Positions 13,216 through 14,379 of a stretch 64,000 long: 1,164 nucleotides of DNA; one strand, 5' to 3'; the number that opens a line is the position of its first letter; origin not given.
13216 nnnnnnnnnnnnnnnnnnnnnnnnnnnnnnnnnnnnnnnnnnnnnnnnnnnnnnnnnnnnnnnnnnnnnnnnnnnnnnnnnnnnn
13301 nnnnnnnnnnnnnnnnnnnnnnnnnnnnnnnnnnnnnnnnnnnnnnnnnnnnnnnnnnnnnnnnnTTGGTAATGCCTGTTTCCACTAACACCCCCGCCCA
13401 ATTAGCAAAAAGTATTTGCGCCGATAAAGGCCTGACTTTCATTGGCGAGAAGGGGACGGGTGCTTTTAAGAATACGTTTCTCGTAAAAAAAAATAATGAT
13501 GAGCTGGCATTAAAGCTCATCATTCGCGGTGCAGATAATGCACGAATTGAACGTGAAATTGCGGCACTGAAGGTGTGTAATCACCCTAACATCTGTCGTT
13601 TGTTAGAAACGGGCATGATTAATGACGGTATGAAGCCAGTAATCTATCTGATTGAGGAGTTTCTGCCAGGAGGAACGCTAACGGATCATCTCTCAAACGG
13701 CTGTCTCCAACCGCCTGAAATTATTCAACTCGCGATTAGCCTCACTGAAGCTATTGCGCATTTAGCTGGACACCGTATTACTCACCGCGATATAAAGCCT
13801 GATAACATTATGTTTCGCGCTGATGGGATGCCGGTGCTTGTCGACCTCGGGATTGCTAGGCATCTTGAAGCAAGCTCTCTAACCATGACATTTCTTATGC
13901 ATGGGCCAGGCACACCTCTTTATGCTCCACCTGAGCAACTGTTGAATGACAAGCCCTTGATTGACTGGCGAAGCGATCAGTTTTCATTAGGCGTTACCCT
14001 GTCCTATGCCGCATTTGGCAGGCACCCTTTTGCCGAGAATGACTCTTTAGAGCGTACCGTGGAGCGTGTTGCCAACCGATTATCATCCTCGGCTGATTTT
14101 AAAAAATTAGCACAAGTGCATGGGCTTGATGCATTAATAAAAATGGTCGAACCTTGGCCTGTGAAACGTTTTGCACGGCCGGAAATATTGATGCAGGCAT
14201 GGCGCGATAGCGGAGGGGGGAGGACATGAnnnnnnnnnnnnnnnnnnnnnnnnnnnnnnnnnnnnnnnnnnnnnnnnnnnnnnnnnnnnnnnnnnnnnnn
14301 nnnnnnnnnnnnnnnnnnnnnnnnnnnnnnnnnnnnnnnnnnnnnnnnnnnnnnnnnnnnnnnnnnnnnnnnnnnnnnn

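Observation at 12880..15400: Low-GC three-gene operon: PD-(D/E)xK-like protein, bare Hanks Ser/Thr kinase and a 390-aa unknown protein, with its own promoter, next to a HigBA-like module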

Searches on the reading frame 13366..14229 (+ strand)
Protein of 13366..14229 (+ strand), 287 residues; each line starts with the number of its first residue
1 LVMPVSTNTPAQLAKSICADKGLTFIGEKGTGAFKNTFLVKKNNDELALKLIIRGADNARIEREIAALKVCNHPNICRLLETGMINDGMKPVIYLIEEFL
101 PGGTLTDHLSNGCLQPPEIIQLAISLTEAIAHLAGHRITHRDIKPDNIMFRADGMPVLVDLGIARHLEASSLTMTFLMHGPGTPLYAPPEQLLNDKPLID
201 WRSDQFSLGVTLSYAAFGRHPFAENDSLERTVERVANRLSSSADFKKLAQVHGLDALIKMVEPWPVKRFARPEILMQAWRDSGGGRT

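Call 3: search_protein_families(library=pfam, proteins=[window:13366-14229:+], max_evalue=1)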
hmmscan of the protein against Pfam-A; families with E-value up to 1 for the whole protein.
window:13366-14229:+ (287 aa): 5 families
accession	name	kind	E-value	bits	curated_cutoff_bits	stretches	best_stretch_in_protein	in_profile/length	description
PF00069.31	Pkinase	-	1.5e-35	123.4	31.7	1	30-279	8-262/263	Protein kinase domain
PF07714.23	PK_Tyr_Ser-Thr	-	5.7e-20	72.2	23.1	1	41-239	25-221/258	Protein tyrosine and serine/threonine kinase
PF01636.29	APH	-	9e-08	32.6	23.2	2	121-165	149-198/239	Phosphotransferase enzyme family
PF03109.22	ABC1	-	0.00045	19.9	22.9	1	94-169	144-219/244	ABC1 atypical kinase-like domain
PF17667.7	Pkinase_fungal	-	0.15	11.2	24.1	1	132-170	301-345/387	Fungal protein kinase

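Call 4: search_protein_families(library=padloc, proteins=[window:13366-14229:+], max_evalue=1)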
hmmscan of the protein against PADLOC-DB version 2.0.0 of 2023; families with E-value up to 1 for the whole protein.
window:13366-14229:+ (287 aa): 36 families (the best 25 are shown)
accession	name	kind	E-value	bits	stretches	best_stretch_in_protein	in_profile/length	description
PDLC04138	mad6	-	4.6e-43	146.1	1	30-235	60-269/659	mads_6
PDLC04042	PD-T4-6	-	1.6e-33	114.6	1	57-269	52-259/292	-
PDLC04054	PD-T4-6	-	5.3e-32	109.6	1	58-278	54-269/347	-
PDLC04047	PD-T4-6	-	2.5e-29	100.4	1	30-270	19-260/327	-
PDLC04053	PD-T4-6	-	3.3e-29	100.3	1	58-280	53-269/311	-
PDLC04061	PD-T4-6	-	1.1e-27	95.8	1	58-247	60-248/510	-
PDLC04044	PD-T4-6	-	1.2e-26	91.7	1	32-278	43-288/372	-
PDLC04057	PD-T4-6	-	2.6e-26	90.6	1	60-258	54-245/443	-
PDLC04060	PD-T4-6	-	6e-26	89.4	1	59-246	53-233/486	-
PDLC04049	PD-T4-6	-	3.9e-24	83.3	1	30-226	20-226/442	-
PDLC04052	PD-T4-6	-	5.1e-24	83.3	1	57-227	52-221/496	-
PDLC04064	PD-T4-6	-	1.9e-23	81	1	59-226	65-224/369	-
PDLC04041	PD-T4-6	-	4.4e-23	80.2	1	59-234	73-246/443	-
PDLC04040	PD-T4-6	-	3.1e-22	77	1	60-226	40-209/547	-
PDLC04043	PD-T4-6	-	2.2e-21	74.4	1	59-232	60-227/452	-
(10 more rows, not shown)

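Call 5: search_protein_families(library=ncbifam, proteins=[window:13366-14229:+], max_evalue=1)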
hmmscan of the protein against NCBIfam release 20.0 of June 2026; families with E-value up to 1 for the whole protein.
window:13366-14229:+ (287 aa): 15 families
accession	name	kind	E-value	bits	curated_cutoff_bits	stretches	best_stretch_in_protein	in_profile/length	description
NF033483.0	PknB_PASTA_kin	equivalog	4.9e-27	95.2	450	1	59-261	52-247/563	Stk1 family PASTA domain-containing Ser/Thr kinase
NF047741.1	antiphage_MADS6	equivalog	5.8e-27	94.5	460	2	124-243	306-423/612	methylation-associated defense system protein kinase MAD6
TIGR03903.1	TOMM_kin_cyc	equivalog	3.2e-20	71.7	705.75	1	57-209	21-176/1267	TOMM system kinase/cyclase fusion protein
NF038150.1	lanthi_synth_IV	equivalog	4.8e-19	68.2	650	1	93-249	268-424/851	class IV lanthionine synthetase LanL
NF053615.1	SerThrKinAfsKStmc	equivalog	2.8e-16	59.3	1300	1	93-229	87-220/809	protein serine/threonine kinase AfsK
NF033442.0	BREX_PglW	equivalog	1.2e-15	56.4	990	1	21-232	512-721/1391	BREX system serine/threonine kinase PglW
NF052427.1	StpK7MSMEG_1200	equivalog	1.5e-12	46.8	900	1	58-233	51-219/601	serine/threonine protein kinase StpK7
NF043056.1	T4SS_LegK1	equivalog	7.1e-08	31.5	550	1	120-214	191-282/516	Dot/Icm T4SS effector kinase LegK1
NF038151.1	lanthi_synth_III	equivalog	2e-05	23.2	575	1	119-220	338-427/833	class III lanthionine synthetase LanKC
TIGR03724.2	arch_bud32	equivalog_domain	0.0002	20.9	125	1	98-168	73-135/193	KEOPS complex kinase/ATPase Bud32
NF009651.0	PRK13184.1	equivalog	0.00092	17.3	839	1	124-168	120-164/932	serine/threonine-protein kinase PknD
NF007671.0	PRK10345.1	equivalog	0.015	15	227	1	103-151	92-139/210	PhoP regulatory network protein YrbL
NF058632.1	SerThrKinPrkT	equivalog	0.048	12.7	280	1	27-152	27-152/322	serine/threonine protein kinase PrkT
NF007174.0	PRK09605.1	equivalog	0.13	10.7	447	1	109-167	427-476/535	bifunctional N(6)-L-threonylcarbamoyladenine synthase/serine/threonine protein kinase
TIGR01982.1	UbiB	equivalog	0.21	10.1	487.55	1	135-170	274-309/436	2-polyprenylphenol 6-hydroxylase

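Call 76: list_cluster_members(proteins=[window:13366-14226:+, P0040, P0085, P0167])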
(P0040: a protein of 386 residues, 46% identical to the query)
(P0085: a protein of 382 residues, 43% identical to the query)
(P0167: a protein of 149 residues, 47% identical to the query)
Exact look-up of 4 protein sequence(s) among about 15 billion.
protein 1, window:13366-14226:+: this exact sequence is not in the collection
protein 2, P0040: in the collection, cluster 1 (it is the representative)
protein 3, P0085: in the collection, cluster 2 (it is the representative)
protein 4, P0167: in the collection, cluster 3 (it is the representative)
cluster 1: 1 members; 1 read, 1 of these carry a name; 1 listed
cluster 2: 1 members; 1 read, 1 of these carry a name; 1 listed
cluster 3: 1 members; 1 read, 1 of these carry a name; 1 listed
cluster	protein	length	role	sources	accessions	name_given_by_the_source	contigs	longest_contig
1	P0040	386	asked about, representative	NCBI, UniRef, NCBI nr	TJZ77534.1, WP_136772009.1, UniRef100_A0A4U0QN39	hypothetical protein [Chitiniphilus eburneus] | Uncharacterized protein n=1 Tax=Chitiniphilus eburneus TaxID=2571148 ...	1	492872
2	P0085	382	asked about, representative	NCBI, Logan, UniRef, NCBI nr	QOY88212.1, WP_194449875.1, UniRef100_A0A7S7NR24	hypothetical protein [Paludibaculum fermentans] | Uncharacterized protein n=1 Tax=Paludibaculum fermentans TaxID=1473598 ...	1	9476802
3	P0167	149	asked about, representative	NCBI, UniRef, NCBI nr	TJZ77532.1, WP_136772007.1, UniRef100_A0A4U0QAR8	hypothetical protein [Chitiniphilus eburneus] | Uncharacterized protein n=1 Tax=Chitiniphilus eburneus TaxID=2571148 ...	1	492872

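Call 93: search_protein_families(library=phrogs, proteins=[window:13372-14226:+], max_evalue=0.01)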
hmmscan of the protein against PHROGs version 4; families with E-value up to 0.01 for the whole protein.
window:13372-14226:+ (285 aa): 3 families
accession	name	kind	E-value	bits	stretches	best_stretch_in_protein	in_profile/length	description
phrog_2361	-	other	9.6e-35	121.3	1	24-237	18-227/415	serine-threonine kinase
phrog_4972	-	unknown function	2e-06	27.9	1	37-235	150-335/501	-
phrog_3297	-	other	0.00016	22.5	1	119-162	69-112/160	kinase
